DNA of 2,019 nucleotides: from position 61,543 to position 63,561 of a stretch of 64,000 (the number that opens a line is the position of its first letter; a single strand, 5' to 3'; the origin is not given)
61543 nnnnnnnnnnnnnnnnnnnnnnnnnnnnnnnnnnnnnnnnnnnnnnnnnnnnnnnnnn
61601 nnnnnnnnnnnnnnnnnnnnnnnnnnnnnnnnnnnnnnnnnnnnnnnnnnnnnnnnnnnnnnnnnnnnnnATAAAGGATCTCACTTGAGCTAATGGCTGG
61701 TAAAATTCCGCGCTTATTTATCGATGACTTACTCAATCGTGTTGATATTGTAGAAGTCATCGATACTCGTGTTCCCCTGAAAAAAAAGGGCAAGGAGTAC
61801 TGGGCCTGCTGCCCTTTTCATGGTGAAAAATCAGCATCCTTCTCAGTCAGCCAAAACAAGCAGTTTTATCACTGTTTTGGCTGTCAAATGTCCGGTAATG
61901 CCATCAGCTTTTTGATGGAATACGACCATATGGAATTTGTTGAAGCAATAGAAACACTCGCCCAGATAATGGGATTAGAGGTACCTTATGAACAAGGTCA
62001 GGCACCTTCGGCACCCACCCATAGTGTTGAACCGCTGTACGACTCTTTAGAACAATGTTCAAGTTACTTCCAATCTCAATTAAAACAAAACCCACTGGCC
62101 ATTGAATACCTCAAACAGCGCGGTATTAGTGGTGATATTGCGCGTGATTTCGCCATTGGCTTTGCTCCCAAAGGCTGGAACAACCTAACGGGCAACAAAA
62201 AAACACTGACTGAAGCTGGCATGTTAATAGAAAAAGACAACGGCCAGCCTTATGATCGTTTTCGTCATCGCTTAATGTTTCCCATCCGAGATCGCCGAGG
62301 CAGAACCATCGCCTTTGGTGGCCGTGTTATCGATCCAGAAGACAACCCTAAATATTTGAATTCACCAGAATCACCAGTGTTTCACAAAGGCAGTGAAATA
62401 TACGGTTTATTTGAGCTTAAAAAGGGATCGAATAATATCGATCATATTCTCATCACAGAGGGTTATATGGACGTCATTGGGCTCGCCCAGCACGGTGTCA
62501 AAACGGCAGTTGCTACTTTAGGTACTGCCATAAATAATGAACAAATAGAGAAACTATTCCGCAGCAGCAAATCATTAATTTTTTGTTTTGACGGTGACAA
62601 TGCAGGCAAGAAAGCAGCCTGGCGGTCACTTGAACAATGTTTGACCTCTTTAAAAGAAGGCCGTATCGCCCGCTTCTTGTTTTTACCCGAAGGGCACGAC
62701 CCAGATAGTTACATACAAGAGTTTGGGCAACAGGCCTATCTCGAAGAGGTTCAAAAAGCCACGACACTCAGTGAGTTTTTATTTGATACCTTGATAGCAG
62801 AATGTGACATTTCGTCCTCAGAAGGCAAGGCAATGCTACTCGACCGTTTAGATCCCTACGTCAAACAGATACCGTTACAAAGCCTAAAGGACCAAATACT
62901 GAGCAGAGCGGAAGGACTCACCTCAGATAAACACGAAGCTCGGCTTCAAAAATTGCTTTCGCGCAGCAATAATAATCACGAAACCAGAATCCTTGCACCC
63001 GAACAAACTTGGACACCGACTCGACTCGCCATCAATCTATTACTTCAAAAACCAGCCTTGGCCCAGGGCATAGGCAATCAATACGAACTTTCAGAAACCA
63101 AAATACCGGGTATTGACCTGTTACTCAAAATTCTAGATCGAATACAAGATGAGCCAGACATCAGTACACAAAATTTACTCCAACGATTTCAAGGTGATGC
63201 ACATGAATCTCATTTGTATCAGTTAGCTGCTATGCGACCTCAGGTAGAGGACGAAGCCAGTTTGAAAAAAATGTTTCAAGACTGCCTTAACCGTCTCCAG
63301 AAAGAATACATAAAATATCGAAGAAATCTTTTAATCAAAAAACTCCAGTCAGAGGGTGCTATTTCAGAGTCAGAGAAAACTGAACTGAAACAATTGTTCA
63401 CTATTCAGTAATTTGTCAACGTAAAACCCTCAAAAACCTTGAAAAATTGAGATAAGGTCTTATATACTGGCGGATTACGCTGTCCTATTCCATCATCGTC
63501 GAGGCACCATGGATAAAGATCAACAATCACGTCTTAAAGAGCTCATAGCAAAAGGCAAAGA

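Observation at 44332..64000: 16.6-kb circularly permuted glt/hemE/mrcA/pil/aro block inserted inside the rpsU-(yqeY)-dnaG-rpoD macromolecular-synthesis operon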

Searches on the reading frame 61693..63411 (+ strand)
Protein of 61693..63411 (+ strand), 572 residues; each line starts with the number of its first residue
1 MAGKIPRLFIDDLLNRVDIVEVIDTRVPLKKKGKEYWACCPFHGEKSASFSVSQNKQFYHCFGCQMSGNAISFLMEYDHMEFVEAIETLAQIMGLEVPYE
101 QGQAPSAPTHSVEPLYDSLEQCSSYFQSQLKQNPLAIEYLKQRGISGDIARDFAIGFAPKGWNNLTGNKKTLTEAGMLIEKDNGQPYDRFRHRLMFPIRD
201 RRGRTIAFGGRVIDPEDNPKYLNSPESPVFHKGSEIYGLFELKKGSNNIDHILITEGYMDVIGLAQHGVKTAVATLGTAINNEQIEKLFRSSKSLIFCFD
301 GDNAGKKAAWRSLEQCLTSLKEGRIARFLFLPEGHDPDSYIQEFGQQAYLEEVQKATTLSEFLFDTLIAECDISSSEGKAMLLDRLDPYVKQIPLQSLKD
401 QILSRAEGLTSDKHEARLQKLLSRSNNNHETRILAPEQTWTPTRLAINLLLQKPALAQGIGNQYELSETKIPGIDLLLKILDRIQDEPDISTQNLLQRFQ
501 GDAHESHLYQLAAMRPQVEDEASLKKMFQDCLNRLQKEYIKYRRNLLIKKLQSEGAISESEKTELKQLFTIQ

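Call 4: search_protein_families(library=ncbifam, proteins=[window:61693-63411:+])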
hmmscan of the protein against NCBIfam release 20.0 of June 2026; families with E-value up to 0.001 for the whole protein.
window:61693-63411:+ (572 aa): 6 families
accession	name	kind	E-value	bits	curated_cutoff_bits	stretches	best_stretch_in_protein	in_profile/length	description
TIGR01391.1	dnaG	equivalog_domain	1.8e-135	452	283.6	1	5-404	2-408/414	DNA primase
NF003108.1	PRK04031.1-1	equivalog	3.8e-07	29.7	300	1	248-306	162-218/419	DNA primase DnaG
NF006382.0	PRK08624.1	equivalog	3.7e-06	26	440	1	188-291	178-288/373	hypothetical protein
TIGR00646.1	MG010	hypoth_equivalog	6e-06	25.9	260.65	1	202-318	68-179/218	DNA primase-like protein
TIGR00334.1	5S_RNA_mat_M5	equivalog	0.00013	22.1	110.65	1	249-334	2-88/174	ribonuclease M5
TIGR02760.1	TraI_TIGR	equivalog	0.00034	18.2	929.85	1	53-357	1600-1877/1960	conjugative transfer relaxase/helicase TraI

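Call 12: find_related_loci(query=window:61693-63411:+, collection=metagenome_contigs, flank=10000)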
Query window:61693-63411:+ (572 aa) in metagenome_contigs; peptide patterns used: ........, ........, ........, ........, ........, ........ (x = any residue, [..] = any of these).
421 stretches matched a pattern; 366 encode a relative of the query (tblastn E <= 1e-3); the best 80 are kept; 80 distinct loci.
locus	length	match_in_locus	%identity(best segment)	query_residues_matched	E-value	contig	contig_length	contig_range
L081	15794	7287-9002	100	1-572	0e+0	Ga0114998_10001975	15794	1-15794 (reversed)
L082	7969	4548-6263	93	1-572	0e+0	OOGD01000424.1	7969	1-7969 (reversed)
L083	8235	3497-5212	93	1-572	0e+0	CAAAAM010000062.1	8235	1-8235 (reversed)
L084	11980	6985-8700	92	1-572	0e+0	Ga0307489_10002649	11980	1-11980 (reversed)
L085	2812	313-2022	71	1-570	0e+0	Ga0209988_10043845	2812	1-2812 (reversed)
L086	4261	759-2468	70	1-570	0e+0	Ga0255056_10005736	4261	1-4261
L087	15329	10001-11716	69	1-572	0e+0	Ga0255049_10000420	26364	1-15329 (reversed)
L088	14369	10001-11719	68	1-572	0e+0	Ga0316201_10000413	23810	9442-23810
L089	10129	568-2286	67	1-572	0e+0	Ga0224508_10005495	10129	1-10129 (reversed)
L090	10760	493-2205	67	1-570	0e+0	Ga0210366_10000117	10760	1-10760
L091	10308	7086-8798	67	1-570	0e+0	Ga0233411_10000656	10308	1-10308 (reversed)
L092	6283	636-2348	67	1-570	0e+0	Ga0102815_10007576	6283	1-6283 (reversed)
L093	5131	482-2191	67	1-570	0e+0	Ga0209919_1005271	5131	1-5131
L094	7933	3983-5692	68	1-570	0e+0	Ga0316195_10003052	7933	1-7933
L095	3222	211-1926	65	1-572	0e+0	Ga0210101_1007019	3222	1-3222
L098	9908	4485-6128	68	1-548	0e+0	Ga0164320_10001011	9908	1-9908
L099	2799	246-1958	65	1-570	0e+0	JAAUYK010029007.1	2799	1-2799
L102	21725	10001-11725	63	1-569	0e+0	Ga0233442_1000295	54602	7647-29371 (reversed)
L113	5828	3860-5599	47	1-569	2e-165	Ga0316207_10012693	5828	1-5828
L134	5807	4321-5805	45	1-492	2e-149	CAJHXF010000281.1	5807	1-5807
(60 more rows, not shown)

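Call 23: search_protein_families(library=ncbifam, proteins=[L098:38-2860:+, L098:2903-4342:+, L102:9160-9969:+, L113:2087-3532:+, L134:2844-4211:+, L102:14188-15258:+, L102:15239-15868:+, L102:16281-17564:+], max_evalue=1e-10)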
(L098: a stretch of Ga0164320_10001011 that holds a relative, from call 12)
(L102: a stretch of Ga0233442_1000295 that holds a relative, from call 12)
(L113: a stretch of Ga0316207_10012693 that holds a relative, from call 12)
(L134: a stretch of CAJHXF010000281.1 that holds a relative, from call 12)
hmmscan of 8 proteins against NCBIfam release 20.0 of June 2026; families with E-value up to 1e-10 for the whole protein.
L098:38-2860:+ (940 aa): 1 family
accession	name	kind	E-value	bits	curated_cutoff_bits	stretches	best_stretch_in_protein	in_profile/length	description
NF008730.0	PRK11750.1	equivalog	0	1081.7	1047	1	2-916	593-1468/1490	glutamate synthase large subunit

L098:2903-4342:+ (479 aa): 23 families
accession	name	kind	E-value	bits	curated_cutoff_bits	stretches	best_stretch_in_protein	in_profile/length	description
TIGR01317.1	GOGAT_sm_gam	subfamily_domain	4.5e-214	711.7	447.7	1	3-478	1-485/485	glutamate synthase small subunit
TIGR01318.1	gltD_gamma_fam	subfamily_domain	3e-98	329.4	482.95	1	7-471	3-465/467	glutamate synthase, small subunit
NF009410.0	PRK12771.1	subfamily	1.2e-93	314.6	516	1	52-474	48-448/566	NAD(P)-binding protein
NF009408.0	PRK12769.1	equivalog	2.8e-92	309.9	1003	1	11-471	192-651/659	formate-dependent uric acid utilization protein AegA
NF009414.0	PRK12778.1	equivalog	2.2e-75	254.4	1103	1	13-472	298-750/752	bifunctional dihydroorotate dehydrogenase B NAD binding subunit/NADPH-dependent glutamate synthase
NF009454.0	PRK12814.1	equivalog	2.9e-75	253.9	916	1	44-475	95-504/657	putative NADPH-dependent glutamate synthase small subunit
TIGR01316.1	gltA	equivalog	4.2e-74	250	471.75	1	20-471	2-449/449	NADPH-dependent glutamate synthase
NF009451.0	PRK12809.1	equivalog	1.8e-71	241.3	1154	1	19-467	183-630/639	formate-dependent uric acid utilization protein YgfT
NF010590.0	PRK13984.1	equivalog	5.7e-65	219.6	946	1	7-474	153-609/611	putative oxidoreductase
TIGR03315.1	Se_ygfK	equivalog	1e-58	198.7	835.3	1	46-467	439-835/1012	putative selenate reductase subunit YgfK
NF009413.0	PRK12775.1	equivalog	1.2e-58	198.8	1895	1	22-474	309-757/1006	putative trifunctional 2-polyprenylphenol hydroxylase/glutamate synthase subunit beta/ferritin domain-containing protein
NF009409.0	PRK12770.1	subfamily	2.4e-49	168.3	343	1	140-474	15-353/360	putative glutamate synthase subunit beta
NF009415.0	PRK12779.1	equivalog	4.5e-44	150.6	1519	1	55-467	211-622/944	putative bifunctional glutamate synthase subunit beta/2-polyprenylphenol hydroxylase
NF045663.1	diclust_near_Sec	equivalog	1.3e-39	135.9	530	1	39-240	5-201/759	pyridine nucleotide-disulfide oxidoreductase/dicluster-binding protein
TIGR01350.1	lipoamide_DH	equivalog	1.4e-17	63.5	408.8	0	384-467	246-329/461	dihydrolipoyl dehydrogenase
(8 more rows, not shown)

L102:9160-9969:+ (269 aa): 1 family
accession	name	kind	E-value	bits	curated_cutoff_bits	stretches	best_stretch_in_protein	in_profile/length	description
NF008153.0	PRK10905.1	equivalog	4.6e-11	42.5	256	1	162-269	317-423/424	cell division protein DamX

L113:2087-3532:+ (481 aa): 23 families
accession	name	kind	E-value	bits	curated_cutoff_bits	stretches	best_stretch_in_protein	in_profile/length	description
TIGR01317.1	GOGAT_sm_gam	subfamily_domain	4.7e-227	754.6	447.7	1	3-480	1-478/485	glutamate synthase small subunit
TIGR01318.1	gltD_gamma_fam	subfamily_domain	1.3e-98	330.7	482.95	2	8-313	4-310/467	glutamate synthase, small subunit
NF009408.0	PRK12769.1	equivalog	1.9e-87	294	1003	1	16-480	197-651/659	formate-dependent uric acid utilization protein AegA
NF009410.0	PRK12771.1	subfamily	1e-86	291.7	516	1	57-481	51-446/566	NAD(P)-binding protein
TIGR01316.1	gltA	equivalog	2.1e-73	247.6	471.75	1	20-480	2-449/449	NADPH-dependent glutamate synthase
NF009414.0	PRK12778.1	equivalog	8.9e-70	235.8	1103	1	10-481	294-750/752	bifunctional dihydroorotate dehydrogenase B NAD binding subunit/NADPH-dependent glutamate synthase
NF009451.0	PRK12809.1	equivalog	8.5e-68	229.1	1154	1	12-313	176-479/639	formate-dependent uric acid utilization protein YgfT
NF009454.0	PRK12814.1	equivalog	1e-62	212.5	916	1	45-312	96-350/657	putative NADPH-dependent glutamate synthase small subunit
NF010590.0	PRK13984.1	equivalog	6.3e-61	206.3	946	1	9-481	155-607/611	putative oxidoreductase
NF009413.0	PRK12775.1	equivalog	1.4e-54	185.3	1895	1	14-480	301-754/1006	putative trifunctional 2-polyprenylphenol hydroxylase/glutamate synthase subunit beta/ferritin domain-containing protein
TIGR03315.1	Se_ygfK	equivalog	1.3e-47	161.9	835.3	1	36-476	429-835/1012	putative selenate reductase subunit YgfK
NF009409.0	PRK12770.1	subfamily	1.7e-47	162.2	343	1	140-313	13-201/360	putative glutamate synthase subunit beta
NF009415.0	PRK12779.1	equivalog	5.8e-45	153.6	1519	1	56-476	210-622/944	putative bifunctional glutamate synthase subunit beta/2-polyprenylphenol hydroxylase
NF045663.1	diclust_near_Sec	equivalog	2.6e-36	125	530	1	38-248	4-206/759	pyridine nucleotide-disulfide oxidoreductase/dicluster-binding protein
NF045599.1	bili_reduct_long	exception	3.5e-18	65.2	750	1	107-311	345-530/641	bilirubin reductase, long form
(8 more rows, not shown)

L134:2844-4211:+ (455 aa): 2 families
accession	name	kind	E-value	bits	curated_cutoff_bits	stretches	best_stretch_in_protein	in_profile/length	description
NF008153.0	PRK10905.1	equivalog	6.5e-18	65.1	256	1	300-452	267-417/424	cell division protein DamX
TIGR03015.1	pepcterm_ATPase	hypoth_equivalog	5.4e-12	45.7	324.5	1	15-251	7-242/269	XrtA/PEP-CTERM system-associated ATPase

L102:14188-15258:+ (356 aa): 7 families
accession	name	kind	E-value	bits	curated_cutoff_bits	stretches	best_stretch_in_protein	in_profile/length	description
NF040815.2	recomb_XerA_Arch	equivalog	1.5e-27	96.8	220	1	124-338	51-258/263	site-specific tyrosine recombinase/integron integrase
TIGR02225.1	recomb_XerD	equivalog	3.5e-22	79.1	329.6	1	125-345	53-285/290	site-specific tyrosine recombinase XerD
TIGR02224.1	recomb_XerC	equivalog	9e-22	77.8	335.15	1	125-342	57-285/295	tyrosine recombinase XerC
NF001399.0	PRK00283.1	subfamily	7.8e-19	68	279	1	104-344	49-293/300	tyrosine recombinase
NF003462.0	PRK05084.1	equivalog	1.4e-13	50.3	267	1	189-348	191-358/360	tyrosine recombinase XerS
NF002331.0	PRK01287.1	subfamily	6.1e-13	48.5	371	1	136-342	102-320/365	site-specific tyrosine recombinase XerC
TIGR02249.1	integrase_gron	subfamily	9.5e-12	44.9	265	0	279-344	244-310/315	integron integrase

L102:15239-15868:+ (209 aa): 0 families

L102:16281-17564:+ (427 aa): 0 families
